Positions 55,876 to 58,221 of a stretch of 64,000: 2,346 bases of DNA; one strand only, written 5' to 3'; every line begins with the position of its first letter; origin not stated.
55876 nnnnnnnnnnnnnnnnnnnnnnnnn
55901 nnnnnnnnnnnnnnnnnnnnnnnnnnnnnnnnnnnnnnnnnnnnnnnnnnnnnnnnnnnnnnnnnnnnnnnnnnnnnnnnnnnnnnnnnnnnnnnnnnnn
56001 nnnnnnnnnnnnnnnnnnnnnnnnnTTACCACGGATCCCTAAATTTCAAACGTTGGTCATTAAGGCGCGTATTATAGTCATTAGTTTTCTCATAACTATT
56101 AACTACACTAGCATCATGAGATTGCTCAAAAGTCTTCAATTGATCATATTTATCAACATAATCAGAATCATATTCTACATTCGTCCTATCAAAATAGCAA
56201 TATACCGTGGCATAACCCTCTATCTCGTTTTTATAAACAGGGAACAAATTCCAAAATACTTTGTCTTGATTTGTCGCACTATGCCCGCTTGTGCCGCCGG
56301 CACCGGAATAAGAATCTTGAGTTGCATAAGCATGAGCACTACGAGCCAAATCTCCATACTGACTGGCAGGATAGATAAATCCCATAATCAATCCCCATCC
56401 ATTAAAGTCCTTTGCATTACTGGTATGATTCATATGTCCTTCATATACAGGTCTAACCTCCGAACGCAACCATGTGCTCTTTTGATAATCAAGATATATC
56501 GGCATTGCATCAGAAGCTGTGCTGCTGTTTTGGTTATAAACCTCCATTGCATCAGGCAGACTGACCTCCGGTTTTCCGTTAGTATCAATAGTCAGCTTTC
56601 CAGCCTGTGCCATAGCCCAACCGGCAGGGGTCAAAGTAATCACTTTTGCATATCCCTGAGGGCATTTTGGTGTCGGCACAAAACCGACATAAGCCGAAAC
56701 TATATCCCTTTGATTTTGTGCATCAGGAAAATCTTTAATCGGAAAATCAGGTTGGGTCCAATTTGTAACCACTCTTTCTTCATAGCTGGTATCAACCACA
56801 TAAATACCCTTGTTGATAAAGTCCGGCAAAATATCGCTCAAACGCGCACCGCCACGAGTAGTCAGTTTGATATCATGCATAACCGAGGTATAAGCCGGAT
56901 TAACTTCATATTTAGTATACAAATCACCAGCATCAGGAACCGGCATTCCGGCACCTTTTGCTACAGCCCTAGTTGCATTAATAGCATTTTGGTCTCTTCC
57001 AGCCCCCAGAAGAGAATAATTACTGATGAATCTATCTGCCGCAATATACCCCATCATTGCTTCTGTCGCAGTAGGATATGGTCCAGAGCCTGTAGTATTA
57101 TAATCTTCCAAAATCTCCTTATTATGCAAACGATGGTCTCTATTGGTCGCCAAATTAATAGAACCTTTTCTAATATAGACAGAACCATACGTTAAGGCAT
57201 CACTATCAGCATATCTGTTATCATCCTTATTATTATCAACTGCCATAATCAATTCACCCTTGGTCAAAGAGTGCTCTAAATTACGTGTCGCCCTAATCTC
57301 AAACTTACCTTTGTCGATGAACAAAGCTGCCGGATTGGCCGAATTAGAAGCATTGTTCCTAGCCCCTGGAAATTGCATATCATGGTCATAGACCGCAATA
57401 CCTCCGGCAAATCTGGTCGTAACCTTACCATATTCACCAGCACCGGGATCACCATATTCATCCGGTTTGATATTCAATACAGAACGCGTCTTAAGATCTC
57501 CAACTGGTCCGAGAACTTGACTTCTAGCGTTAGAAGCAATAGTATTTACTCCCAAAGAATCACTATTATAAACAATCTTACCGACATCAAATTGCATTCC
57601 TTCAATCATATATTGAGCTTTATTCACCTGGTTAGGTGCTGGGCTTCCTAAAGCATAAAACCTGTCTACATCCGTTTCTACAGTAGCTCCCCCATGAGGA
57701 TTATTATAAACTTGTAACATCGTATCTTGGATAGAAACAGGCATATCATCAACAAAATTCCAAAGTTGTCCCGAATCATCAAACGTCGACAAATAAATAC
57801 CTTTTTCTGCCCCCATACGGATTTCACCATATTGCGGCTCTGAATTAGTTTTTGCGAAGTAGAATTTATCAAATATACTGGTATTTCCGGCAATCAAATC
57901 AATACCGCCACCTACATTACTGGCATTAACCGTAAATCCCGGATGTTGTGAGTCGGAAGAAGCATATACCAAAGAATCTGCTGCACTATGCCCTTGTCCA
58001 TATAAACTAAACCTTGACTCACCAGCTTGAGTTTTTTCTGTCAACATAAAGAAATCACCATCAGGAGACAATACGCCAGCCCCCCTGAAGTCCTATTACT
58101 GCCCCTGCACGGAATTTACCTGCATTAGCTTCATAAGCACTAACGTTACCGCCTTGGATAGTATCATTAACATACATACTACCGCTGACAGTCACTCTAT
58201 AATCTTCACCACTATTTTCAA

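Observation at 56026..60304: Orphan three-ORF locus with a giant PilV-like prepilin-type protein and no pilus machinery in view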

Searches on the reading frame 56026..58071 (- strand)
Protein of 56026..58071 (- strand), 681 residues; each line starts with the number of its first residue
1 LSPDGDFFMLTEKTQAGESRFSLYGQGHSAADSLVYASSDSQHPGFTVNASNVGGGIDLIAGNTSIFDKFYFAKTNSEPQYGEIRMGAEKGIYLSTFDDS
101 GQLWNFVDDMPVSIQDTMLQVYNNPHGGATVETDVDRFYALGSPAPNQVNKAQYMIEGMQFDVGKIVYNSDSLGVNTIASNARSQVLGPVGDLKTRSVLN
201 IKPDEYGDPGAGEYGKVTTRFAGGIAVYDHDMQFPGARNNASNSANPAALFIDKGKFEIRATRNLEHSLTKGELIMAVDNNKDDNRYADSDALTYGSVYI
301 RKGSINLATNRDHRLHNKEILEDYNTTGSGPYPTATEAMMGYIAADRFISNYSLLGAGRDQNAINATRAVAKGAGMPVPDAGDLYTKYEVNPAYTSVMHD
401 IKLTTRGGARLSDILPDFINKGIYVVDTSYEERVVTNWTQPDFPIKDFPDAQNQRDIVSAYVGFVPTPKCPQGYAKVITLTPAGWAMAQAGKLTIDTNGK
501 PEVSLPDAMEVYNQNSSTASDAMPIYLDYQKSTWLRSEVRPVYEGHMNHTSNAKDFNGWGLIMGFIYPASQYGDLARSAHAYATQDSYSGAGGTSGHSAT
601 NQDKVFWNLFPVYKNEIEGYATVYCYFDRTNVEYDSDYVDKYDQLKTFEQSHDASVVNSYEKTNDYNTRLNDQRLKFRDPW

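Call 4: search_protein_families(library=pfam, proteins=[window:56026-58071:-], max_evalue=1)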
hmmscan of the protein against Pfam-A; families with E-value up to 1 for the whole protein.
window:56026-58071:- (681 aa): 0 families

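Call 5: search_protein_families(library=ncbifam, proteins=[window:56026-58071:-], max_evalue=1)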
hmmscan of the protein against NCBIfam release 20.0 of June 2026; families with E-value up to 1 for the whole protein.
window:56026-58071:- (681 aa): 0 families

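Call 17: find_homologous_proteins(query=window:56026-58071:-)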
Query window:56026-58071:- (681 aa): 691 proteins with E <= 0.001 among 8000 candidates; the best 120 are listed.
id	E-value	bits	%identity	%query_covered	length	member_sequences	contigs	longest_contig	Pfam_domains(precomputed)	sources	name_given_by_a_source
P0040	2.4e-200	685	54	100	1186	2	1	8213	-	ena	-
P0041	4.3e-102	361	41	92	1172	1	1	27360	-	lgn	-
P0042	8.2e-102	360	41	92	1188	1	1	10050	-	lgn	-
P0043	3.1e-101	358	39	100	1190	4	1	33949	-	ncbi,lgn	-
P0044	8.4e-94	333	38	92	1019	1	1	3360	-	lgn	-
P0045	8.3e-91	323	43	68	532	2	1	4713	-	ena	-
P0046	8.2e-89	317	41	72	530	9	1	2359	-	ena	-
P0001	3.4e-87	312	50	54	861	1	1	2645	-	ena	-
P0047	9.4e-86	307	36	100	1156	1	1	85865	-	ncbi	-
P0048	1.5e-85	306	37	94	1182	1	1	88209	-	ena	-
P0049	8.7e-84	300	37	92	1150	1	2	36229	-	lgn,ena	-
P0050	4.8e-83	298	43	68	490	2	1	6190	-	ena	-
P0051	6.1e-82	294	36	99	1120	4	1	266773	-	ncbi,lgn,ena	-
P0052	1.4e-80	290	37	97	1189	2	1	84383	-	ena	-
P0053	1.4e-79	286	35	100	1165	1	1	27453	-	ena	-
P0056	1.4e-77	280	35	100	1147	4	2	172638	-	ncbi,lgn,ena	-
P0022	7.3e-67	244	39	65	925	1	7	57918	PF04917.18,PF04519.20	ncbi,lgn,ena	-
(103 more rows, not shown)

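Call 18: find_encoding_contigs(protein=P0040, flank=10000, max_places=2)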
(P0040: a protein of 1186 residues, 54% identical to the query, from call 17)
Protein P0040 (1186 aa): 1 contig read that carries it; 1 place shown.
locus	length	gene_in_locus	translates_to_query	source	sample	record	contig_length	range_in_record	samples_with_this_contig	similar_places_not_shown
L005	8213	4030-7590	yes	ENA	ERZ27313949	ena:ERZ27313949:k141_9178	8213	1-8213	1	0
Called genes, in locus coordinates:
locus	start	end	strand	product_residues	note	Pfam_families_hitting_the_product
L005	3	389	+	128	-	?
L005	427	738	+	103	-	PF04977:DivIC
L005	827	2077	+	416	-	PF19353:DUF5930 (faint), PF01551:Peptidase_M23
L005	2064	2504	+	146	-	PF04519:Bactofilin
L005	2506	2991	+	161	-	PF01668:SmpB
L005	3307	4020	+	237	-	-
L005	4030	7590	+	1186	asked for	-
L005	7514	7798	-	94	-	-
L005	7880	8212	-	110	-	?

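Call 19: find_encoding_contigs(protein=P0051, flank=10000, max_places=2)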
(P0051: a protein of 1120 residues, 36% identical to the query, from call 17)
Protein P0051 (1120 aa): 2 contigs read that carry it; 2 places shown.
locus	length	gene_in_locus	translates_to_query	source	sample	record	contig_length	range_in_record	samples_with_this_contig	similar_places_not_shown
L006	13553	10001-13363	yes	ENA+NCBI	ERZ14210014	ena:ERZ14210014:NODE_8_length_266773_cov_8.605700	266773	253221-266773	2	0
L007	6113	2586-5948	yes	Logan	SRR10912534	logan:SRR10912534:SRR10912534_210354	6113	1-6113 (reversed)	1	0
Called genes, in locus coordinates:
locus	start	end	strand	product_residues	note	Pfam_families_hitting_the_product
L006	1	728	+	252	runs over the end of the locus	PF01553:Acyltransferase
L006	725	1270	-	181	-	PF03602:Cons_hypoth95, PF13649:Methyltransf_25 (weak)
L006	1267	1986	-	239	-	PF01479:S4, PF00849:PseudoU_synth_2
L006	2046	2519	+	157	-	PF00383:dCMP_cyt_deam_1, PF14437:MafB19-deam, PF14439:Bd3614-deam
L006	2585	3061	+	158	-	-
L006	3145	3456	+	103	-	PF04977:DivIC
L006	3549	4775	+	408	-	PF01551:Peptidase_M23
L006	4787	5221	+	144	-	PF04519:Bactofilin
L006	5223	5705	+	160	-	PF01668:SmpB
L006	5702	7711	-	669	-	PF00270:DEAD (weak), PF04851:ResIII, PF17757:UvrB_inter, PF27431:UvrB_3rd, PF00271:Helicase_C, PF12344:UvrB, PF02151:UVR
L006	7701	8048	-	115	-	-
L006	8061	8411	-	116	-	PF20072:DUF6468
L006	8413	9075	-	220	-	PF01052:FliMN_C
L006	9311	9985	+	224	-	-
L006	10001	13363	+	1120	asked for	-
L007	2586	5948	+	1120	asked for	-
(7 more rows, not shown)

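Call 20: find_encoding_contigs(protein=P0056, flank=10000, max_places=2)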
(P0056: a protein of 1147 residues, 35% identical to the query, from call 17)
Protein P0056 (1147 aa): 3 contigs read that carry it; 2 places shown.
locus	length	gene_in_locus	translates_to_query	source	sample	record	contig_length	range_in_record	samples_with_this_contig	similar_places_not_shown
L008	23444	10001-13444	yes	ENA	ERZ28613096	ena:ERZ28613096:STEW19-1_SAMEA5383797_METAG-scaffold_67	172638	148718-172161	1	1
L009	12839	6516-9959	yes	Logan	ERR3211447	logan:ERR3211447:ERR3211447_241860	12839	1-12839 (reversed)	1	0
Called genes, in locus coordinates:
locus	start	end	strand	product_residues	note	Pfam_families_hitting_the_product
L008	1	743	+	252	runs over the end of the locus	PF01553:Acyltransferase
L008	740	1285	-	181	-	PF03602:Cons_hypoth95, PF05175:MTS (weak), PF13847:Methyltransf_31 (weak), PF13649:Methyltransf_25 (weak)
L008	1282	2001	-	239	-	PF01479:S4, PF00849:PseudoU_synth_2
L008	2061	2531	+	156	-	PF00383:dCMP_cyt_deam_1, PF14437:MafB19-deam, PF14439:Bd3614-deam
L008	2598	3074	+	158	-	-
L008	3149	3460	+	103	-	PF04977:DivIC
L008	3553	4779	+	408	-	PF01551:Peptidase_M23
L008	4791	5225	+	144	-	PF04519:Bactofilin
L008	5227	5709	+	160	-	PF01668:SmpB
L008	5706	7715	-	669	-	PF00270:DEAD (weak), PF04851:ResIII, PF17757:UvrB_inter, PF27431:UvrB_3rd, PF00271:Helicase_C, PF12344:UvrB, PF02151:UVR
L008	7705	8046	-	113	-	-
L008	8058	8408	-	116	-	PF20072:DUF6468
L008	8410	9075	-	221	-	PF01052:FliMN_C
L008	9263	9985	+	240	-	-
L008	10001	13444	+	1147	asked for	-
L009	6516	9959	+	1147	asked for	-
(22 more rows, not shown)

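Call 67: search_protein_families(library=phrogs, proteins=[window:56026-58071:-], max_evalue=0.01)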
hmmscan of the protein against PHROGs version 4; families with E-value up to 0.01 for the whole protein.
window:56026-58071:- (681 aa): 0 families
